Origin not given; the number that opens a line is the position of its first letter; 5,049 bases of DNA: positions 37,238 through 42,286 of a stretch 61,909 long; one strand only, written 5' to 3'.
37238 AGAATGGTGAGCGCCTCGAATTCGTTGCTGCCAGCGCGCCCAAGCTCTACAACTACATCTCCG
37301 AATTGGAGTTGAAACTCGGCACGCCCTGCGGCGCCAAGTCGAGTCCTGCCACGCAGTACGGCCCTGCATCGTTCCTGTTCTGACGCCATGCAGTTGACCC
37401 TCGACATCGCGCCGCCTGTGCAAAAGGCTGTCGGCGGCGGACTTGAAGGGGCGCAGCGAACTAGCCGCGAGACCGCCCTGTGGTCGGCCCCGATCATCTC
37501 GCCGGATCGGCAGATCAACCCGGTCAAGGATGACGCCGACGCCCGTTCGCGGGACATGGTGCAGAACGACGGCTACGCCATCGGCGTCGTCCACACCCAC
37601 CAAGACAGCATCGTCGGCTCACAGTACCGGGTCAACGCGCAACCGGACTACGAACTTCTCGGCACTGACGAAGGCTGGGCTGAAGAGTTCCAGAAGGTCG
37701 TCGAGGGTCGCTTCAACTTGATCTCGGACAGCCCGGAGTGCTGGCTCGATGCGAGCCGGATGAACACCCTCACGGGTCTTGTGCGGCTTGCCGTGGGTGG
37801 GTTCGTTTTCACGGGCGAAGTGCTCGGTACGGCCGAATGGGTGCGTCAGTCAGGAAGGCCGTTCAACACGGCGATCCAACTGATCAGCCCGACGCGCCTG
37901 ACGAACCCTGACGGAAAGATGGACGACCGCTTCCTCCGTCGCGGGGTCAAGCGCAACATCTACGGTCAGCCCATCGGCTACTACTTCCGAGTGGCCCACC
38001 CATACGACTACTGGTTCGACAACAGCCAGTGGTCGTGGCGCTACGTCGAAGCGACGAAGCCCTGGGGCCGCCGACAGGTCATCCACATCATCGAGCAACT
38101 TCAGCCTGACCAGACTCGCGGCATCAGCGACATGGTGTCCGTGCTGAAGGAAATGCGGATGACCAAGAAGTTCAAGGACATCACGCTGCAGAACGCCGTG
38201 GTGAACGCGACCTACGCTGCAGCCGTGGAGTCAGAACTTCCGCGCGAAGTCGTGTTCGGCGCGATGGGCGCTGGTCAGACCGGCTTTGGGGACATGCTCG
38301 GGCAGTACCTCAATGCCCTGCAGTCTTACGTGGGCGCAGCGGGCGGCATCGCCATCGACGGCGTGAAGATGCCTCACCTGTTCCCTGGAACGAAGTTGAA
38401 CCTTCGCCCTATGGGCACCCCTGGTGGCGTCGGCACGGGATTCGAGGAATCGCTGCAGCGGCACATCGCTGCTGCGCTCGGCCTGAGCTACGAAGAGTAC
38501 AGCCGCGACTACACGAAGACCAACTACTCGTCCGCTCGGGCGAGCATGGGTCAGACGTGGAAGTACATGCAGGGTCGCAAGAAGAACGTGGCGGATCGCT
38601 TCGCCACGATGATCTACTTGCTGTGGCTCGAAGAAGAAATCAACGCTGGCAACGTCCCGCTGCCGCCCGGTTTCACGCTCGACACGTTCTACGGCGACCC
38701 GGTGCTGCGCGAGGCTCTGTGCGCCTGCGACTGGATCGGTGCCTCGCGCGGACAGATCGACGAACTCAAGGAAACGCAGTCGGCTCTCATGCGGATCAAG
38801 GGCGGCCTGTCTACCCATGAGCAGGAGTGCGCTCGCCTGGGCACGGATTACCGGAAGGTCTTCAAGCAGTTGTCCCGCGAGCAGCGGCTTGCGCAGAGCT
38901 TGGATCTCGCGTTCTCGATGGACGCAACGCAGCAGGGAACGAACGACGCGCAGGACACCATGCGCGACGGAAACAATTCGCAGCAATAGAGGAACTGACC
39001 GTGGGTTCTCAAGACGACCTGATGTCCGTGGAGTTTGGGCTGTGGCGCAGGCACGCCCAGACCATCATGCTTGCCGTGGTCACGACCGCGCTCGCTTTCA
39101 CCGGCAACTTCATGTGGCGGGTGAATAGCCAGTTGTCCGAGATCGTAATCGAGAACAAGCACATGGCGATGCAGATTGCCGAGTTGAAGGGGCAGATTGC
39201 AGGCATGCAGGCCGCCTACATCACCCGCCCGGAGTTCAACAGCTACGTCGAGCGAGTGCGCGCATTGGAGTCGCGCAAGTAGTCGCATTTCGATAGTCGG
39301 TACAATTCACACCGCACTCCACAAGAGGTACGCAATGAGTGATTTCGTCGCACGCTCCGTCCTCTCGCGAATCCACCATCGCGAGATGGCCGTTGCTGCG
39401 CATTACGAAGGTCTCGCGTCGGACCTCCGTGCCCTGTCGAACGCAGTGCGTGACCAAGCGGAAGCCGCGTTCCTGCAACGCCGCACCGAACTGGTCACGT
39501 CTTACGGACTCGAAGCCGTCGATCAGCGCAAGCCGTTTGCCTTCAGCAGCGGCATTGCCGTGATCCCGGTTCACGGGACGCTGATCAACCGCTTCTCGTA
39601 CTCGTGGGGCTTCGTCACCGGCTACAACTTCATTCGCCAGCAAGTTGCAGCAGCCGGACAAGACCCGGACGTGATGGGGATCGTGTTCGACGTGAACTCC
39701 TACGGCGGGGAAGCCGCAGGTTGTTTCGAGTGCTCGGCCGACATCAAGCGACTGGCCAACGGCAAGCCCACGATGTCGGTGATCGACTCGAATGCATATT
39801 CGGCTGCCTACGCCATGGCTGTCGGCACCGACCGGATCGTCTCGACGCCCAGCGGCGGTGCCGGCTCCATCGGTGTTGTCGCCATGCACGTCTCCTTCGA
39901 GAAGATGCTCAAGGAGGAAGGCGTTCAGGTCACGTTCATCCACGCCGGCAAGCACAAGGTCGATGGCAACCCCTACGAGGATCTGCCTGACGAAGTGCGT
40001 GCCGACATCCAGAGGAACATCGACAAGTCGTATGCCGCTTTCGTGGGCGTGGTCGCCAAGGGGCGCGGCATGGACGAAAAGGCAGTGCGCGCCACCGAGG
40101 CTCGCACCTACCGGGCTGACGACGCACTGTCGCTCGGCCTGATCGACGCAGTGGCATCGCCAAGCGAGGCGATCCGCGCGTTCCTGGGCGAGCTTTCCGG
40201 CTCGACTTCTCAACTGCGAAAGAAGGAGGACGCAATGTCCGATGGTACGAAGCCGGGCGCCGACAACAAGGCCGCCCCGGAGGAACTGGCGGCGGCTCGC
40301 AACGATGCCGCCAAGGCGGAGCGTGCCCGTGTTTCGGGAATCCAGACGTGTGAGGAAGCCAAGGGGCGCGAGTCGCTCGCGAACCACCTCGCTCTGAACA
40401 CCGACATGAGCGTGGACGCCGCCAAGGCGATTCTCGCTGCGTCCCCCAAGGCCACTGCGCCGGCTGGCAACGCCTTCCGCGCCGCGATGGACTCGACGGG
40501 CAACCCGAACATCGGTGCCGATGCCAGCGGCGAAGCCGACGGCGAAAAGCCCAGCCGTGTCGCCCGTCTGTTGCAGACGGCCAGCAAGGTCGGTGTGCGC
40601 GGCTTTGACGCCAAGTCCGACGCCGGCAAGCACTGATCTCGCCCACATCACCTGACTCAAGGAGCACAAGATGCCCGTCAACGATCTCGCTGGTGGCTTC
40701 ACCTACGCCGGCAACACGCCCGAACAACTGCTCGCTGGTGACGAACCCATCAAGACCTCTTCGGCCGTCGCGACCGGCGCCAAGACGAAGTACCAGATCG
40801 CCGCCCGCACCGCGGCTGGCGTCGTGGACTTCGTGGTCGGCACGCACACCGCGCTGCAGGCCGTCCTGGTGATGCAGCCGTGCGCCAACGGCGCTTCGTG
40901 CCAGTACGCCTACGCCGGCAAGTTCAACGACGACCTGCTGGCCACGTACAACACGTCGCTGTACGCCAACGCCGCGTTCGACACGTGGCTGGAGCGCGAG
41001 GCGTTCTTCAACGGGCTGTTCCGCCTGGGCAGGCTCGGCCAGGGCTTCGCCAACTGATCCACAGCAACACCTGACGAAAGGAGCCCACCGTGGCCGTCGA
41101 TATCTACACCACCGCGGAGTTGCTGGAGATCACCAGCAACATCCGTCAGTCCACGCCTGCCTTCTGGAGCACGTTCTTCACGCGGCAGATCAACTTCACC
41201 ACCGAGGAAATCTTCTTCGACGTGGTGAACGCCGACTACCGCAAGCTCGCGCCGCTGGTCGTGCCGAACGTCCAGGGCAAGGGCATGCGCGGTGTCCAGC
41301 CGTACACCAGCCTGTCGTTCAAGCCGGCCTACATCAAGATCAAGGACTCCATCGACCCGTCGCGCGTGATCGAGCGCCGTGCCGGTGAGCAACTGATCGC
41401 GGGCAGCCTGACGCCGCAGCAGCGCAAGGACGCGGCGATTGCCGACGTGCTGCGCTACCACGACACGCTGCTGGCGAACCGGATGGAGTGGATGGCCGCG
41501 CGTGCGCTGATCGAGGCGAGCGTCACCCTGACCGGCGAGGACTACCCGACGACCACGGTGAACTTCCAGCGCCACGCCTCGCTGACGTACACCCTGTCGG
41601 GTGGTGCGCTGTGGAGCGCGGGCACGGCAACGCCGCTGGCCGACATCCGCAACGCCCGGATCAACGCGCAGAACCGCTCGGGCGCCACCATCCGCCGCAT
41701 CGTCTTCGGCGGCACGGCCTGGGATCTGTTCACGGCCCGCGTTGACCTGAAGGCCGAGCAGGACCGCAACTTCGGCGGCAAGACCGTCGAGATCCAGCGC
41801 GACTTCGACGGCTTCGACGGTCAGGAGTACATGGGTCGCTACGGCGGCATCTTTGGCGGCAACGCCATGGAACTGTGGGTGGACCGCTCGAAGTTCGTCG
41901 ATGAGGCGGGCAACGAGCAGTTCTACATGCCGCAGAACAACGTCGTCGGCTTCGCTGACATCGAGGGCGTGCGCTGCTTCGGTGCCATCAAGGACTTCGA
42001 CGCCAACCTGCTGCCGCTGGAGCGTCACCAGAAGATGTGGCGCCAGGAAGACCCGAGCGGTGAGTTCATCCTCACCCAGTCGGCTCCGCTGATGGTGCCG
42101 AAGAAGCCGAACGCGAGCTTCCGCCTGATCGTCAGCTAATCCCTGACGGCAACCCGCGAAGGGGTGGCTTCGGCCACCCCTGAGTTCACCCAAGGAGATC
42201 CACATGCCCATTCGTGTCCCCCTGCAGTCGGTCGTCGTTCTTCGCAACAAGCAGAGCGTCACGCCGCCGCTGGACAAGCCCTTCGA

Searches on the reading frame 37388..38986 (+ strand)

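Call 33: search_protein_families(library=pfam, proteins=[window:37388-38986:+], max_evalue=0.001)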
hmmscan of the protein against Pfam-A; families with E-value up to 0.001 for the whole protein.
window:37388-38986:+ (533 aa): 1 family
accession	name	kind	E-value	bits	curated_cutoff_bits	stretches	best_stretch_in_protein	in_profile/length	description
PF05136.18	Phage_portal_2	-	8.5e-81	272.3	32.9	1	26-397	2-353/354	Phage portal protein, lambda family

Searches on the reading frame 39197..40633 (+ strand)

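Call 33: search_protein_families(library=pfam, proteins=[window:39197-40633:+], max_evalue=0.001)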
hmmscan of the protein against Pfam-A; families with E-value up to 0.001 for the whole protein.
window:39197-40633:+ (479 aa): 1 family
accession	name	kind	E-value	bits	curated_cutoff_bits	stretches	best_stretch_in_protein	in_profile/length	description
PF01343.23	Peptidase_S49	-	2.9e-33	115.5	24.9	1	186-327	3-145/154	Peptidase family S49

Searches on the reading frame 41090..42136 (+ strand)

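Call 81: search_protein_families(library=phrogs, proteins=[window:41090-42136:+], max_evalue=0.00001)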
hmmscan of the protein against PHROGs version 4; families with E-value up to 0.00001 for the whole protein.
window:41090-42136:+ (349 aa): 5 families
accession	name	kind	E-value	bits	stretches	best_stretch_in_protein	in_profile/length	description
phrog_29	-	head and packaging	9.4e-71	240.2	1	3-348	26-358/439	major head protein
phrog_2353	-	head and packaging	2e-36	126.7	1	5-305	3-294/481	major head protein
phrog_6020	-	head and packaging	6.4e-33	114.8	1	4-343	2-335/473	major head protein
phrog_6281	-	unknown function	1.1e-27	98.1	1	4-209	2-203/209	-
phrog_18489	-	unknown function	1.4e-06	29.5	1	6-98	6-96/151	-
